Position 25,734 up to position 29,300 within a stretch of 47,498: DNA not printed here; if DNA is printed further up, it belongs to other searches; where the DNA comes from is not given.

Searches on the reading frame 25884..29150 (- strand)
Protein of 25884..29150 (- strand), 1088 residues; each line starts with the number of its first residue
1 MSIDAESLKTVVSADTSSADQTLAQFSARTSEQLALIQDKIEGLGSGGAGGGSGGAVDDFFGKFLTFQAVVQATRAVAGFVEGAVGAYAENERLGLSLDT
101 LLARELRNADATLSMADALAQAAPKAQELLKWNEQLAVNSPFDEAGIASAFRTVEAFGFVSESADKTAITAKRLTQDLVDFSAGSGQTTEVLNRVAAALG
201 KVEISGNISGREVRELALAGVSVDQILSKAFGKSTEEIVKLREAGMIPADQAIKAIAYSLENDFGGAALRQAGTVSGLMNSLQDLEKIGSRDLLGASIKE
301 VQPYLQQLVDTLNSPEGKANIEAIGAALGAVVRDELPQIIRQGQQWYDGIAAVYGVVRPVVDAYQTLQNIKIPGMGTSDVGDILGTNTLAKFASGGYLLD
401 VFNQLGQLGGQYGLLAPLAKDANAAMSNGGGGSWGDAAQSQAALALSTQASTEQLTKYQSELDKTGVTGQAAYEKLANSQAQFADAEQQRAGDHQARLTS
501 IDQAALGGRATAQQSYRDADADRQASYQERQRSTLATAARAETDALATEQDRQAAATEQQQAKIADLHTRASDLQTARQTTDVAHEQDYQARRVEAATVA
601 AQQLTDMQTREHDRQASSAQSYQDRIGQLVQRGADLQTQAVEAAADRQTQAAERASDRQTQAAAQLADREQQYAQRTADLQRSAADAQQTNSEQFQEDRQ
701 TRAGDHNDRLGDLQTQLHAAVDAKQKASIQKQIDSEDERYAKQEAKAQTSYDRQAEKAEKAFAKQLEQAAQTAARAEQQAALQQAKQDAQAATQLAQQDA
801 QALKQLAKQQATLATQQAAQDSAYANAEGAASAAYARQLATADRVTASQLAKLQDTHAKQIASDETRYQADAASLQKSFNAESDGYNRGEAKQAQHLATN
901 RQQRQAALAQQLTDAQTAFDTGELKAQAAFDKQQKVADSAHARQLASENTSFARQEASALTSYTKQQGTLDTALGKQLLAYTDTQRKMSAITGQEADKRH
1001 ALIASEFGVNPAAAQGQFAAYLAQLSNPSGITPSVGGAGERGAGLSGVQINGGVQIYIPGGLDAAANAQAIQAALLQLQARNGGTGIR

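Call 8: search_protein_families(library=phrogs, proteins=[window:25884-29150:-], max_evalue=0.001)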
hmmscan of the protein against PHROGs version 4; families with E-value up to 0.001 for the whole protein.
window:25884-29150:- (1088 aa): 3 families
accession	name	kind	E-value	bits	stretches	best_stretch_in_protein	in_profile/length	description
phrog_12798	-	tail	1.3e-12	47.7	1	7-333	6-284/1031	tail length tape measure protein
phrog_1686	-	tail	2.2e-05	23.5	1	170-283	189-307/1224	tail length tape measure protein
phrog_167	-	tail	0.00091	18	1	109-444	363-688/1555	tail length tape measure protein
